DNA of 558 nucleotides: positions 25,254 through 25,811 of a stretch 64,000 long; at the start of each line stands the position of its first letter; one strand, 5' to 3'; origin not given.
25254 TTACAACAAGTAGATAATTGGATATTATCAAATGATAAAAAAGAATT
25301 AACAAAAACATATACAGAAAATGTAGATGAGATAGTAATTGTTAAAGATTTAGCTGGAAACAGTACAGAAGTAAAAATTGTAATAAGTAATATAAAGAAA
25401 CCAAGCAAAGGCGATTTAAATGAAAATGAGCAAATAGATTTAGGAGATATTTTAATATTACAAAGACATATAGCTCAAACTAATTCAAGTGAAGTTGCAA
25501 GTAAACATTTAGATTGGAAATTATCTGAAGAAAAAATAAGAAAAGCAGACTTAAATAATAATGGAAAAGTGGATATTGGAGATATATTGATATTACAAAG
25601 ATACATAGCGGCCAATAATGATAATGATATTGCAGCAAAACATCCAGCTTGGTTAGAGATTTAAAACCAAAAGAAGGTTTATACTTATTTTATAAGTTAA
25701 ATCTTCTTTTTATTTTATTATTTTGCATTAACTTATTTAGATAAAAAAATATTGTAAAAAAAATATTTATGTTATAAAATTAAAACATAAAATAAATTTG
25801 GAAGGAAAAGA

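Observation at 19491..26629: Self-contained cohesin-dockerin display pair: a giant beta-helix enzyme with a dockerin, next to a sortase-anchored cohesin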

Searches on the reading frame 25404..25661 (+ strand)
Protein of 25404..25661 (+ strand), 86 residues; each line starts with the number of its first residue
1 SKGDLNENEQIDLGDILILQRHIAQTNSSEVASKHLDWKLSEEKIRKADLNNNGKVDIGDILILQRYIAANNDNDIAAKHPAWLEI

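Call 6: search_protein_families(library=pfam, proteins=[window:25404-25661:+], max_evalue=10)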
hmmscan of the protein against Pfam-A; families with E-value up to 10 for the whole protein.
seq(86 aa): 4 families
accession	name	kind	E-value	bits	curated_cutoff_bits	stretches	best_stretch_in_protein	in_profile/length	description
PF00404.24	Dockerin_1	-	5.4e-12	46.2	22.9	2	48-74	2-28/57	Dockerin type I domain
PF00036.39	EF-hand_1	-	0.02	14.9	25.4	1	45-60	6-21/29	EF hand domain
PF05343.19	Peptidase_M42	-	0.02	14.4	23.2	1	9-41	106-138/292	M42 glutamyl aminopeptidase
PF13499.12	EF-hand_7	-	0.024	15.4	30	2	4-58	12-59/67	EF-hand domain pair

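Call 10: search_solved_structures(query=window:25404-25661:+, max_evalue=10, show_alignments=3)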
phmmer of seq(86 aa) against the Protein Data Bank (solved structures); distinct sequences matched with E-value up to 10: 36.
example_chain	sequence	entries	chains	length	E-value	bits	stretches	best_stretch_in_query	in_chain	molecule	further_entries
4fl4_A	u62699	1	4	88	6.4e-05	26.4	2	3-69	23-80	Glycoside hydrolase family 9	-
2mte_A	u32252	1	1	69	0.00043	23.8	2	47-71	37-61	Cellulose 1,4-beta-cellobiosidase (reducing end) CelS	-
1daq_A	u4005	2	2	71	0.00045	23.7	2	47-72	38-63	ENDOGLUCANASE SS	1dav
2y3n_B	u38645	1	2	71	0.00056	23.4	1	2-72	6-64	CELLULOSOMAL FAMILY-48 PROCESSIVE GLYCOSIDE HYDROLASE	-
8x39_A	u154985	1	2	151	0.0014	22.1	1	33-73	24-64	Serine protease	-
8x3a_A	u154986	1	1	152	0.0015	22.1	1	33-73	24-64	Serine protease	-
3ul4_B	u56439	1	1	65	0.0025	21.3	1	46-69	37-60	Cellulosome enzyme, dockerin type I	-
4cj0_A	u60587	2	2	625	0.0037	20.8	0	44-68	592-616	ENDOGLUCANASE D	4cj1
1clc_A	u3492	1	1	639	0.0038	20.8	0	44-68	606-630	ENDOGLUCANASE CELD; EC: 3.2.1.4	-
2ccl_B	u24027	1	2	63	0.0038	20.7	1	40-68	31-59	ENDO-1,4-BETA-XYLANASE Y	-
1ohz_B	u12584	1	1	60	0.011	19.3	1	40-68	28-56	ENDO-1,4-BETA-XYLANASE Y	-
2jnk_A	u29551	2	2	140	0.019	18.6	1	42-73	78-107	Hyalurononglucosaminidase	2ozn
2vn6_B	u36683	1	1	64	0.093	16.3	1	48-71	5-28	ENDOGLUCANASE A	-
6ui4_B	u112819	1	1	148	0.11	16.1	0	42-69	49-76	Calmodulin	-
9qfa_A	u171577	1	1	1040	0.11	16.1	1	42-70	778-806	Ruminococcus bromii Amy12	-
3kcp_A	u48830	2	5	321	0.49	14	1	39-80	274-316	Cellulosomal-scaffolding protein A | Cellulosome anchoring protein cohesin region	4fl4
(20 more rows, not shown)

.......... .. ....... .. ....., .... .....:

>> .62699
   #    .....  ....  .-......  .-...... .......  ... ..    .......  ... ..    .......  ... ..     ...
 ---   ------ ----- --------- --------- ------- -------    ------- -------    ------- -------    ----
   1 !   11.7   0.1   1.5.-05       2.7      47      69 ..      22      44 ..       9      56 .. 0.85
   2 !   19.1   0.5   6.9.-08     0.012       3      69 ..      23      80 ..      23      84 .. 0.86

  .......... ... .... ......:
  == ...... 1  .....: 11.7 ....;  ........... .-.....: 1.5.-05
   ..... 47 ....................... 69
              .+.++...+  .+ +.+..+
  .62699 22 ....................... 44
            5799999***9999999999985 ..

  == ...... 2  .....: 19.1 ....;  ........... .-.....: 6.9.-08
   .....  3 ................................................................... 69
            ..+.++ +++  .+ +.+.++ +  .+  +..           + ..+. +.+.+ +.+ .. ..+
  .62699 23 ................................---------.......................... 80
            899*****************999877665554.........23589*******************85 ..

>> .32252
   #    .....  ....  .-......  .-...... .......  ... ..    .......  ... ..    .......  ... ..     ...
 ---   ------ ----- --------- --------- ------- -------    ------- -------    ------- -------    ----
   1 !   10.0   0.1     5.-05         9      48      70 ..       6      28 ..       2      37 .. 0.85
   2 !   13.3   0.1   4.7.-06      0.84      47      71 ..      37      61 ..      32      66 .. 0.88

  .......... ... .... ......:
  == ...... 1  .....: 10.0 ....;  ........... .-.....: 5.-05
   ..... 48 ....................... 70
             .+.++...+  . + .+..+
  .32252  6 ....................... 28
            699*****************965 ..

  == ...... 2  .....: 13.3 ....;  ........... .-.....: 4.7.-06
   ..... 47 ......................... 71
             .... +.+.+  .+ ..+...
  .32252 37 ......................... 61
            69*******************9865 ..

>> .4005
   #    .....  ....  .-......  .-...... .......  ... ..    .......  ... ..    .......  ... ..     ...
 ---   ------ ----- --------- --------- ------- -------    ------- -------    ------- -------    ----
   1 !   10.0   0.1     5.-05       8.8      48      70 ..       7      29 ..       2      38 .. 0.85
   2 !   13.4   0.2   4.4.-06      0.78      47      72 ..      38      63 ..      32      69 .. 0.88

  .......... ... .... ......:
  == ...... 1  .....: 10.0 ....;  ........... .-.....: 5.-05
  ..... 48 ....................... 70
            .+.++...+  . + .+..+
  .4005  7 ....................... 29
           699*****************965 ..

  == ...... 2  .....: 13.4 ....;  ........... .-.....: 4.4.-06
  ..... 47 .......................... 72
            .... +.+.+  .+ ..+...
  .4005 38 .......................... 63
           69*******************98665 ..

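Call 51: find_homologous_proteins(query=A4, max_evalue=0.001)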
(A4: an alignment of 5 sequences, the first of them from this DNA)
Query A4 (5 sequences) (85 aa, profile of the alignment): 12 proteins with E <= 0.001 among 78 candidates.
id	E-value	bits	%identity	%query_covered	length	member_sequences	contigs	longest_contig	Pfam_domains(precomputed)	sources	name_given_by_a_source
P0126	2.1e-40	154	64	99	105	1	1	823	PF00404.25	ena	-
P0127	6.3e-38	147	63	98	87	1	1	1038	PF00404.25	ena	-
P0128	1.0e-33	133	60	100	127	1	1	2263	PF00404.25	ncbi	-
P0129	9.3e-32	127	63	96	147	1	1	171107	PF13306.13,PF00404.25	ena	-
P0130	4.2e-31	125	56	99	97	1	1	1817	PF00404.25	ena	-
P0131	2.5e-29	119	59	96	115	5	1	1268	PF00404.25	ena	-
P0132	2.8e-27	112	51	96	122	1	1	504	PF00404.25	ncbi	-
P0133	1.2e-26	110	53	87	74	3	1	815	PF00404.25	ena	-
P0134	5.8e-26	108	59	75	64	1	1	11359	PF00404.25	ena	-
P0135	1.2e-23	101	50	87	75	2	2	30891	PF00404.25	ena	-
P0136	8.3e-13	66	51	55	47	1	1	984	PF00404.25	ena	-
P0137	1.5e-6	46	39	82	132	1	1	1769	PF00404.25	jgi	jgi:hypothetical protein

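Call 53: find_encoding_contigs(protein=P0129, flank=8000, max_places=2)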
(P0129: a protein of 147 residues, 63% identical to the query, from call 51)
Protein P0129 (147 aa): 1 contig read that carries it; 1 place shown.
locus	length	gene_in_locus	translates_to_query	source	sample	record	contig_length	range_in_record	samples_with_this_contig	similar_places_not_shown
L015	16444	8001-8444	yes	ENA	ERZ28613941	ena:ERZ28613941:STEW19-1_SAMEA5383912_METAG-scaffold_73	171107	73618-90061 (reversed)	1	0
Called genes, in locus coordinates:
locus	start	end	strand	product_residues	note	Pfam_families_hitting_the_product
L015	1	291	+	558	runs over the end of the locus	PF00404:Dockerin_1 (faint)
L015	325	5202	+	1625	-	PF12245:Big_3_2 (faint), PF01329:Pterin_4a (faint)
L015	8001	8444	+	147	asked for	PF13306:LRR_5, PF00404:Dockerin_1 (faint)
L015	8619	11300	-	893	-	PF19127:Choline_bind_3 (faint), PF07581:Glug (faint)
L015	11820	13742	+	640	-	PF02824:TGS, PF07973:tRNA_SAD, PF00587:tRNA-synt_2b, PF03129:HGTP_anticodon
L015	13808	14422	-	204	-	PF05389:MecA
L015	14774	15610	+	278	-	PF00963:Cohesin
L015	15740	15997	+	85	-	PF14209:DUF4321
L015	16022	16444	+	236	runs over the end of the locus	PF20582:UPF0758_N, PF04002:RadC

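Call 54: find_encoding_contigs(protein=P0135, flank=8000, max_places=2)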
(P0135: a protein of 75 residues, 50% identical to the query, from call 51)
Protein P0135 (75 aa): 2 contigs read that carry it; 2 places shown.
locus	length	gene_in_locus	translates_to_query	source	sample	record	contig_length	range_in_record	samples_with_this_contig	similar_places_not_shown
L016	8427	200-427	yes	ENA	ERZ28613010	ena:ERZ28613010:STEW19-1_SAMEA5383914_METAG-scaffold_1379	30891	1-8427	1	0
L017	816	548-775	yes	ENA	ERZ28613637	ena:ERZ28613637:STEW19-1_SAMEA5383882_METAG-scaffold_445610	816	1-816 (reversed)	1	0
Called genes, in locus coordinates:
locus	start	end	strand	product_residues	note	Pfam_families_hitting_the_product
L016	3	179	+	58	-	?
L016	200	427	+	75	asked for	PF00404:Dockerin_1 (faint)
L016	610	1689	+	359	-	PF09992:NAGPA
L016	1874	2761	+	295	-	PF00226:DnaJ, PF01556:DnaJ_C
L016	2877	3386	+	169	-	-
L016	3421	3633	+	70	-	-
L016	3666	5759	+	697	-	PF02534:T4SS-DNA_transf, PF10412:TrwB_AAD_bind, PF12696:TraG-D_C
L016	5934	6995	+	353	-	PF03462:PCRF, PF00472:RF-1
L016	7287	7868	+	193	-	PF02545:Maf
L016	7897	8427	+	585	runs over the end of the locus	PF07973:tRNA_SAD, PF00587:tRNA-synt_2b, PF03129:HGTP_anticodon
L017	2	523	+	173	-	?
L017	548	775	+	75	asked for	PF00404:Dockerin_1 (faint)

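Call 84: search_protein_families(library=pfam, proteins=[L015:325-5199:+, L015:14774-15607:+, L015:8001-8441:+], max_evalue=0.01)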
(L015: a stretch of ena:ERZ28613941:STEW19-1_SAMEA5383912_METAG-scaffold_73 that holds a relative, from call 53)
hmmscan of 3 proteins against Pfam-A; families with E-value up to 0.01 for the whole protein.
L015:325-5199:+ (1625 aa): 4 families
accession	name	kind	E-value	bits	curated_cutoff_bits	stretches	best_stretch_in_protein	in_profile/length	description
PF01329.24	Pterin_4a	-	2.6e-09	37.5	26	0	791-856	9-74/91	Pterin 4 alpha carbinolamine dehydratase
PF12245.14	Big_3_2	-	1.7e-07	31.9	23.3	0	1280-1373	19-113/122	Bacterial Ig-like domain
PF19127.6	Choline_bind_3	-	2.7e-05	24.5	27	1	492-528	1-40/47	Choline-binding repeat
PF00404.24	Dockerin_1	-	0.00024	21.7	22.9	0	1541-1573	1-34/57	Dockerin type I domain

L015:14774-15607:+ (278 aa): 1 family
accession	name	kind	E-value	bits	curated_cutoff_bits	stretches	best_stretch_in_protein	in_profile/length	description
PF00963.24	Cohesin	-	2.8e-09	37.7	24.1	1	34-154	3-137/139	Cohesin domain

L015:8001-8441:+ (147 aa): 6 families
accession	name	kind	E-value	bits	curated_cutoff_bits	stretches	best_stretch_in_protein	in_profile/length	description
PF00404.24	Dockerin_1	-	4.2e-12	46.5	22.9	2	109-143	2-37/57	Dockerin type I domain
PF13306.12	LRR_5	-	7.5e-10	39.2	27.7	1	2-45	23-66/127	BspA type Leucine rich repeat region (6 copies)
PF13499.12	EF-hand_7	-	0.0009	20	30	1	65-124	12-64/67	EF-hand domain pair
PF13405.12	EF-hand_6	-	0.003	17.6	25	0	65-83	10-28/30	EF-hand domain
PF00036.39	EF-hand_1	-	0.0039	17.1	25.4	0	65-84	10-29/29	EF hand domain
PF11363.13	DUF3164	-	0.0089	16.1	23.7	0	53-90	117-154/194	Protein of unknown function (DUF3164)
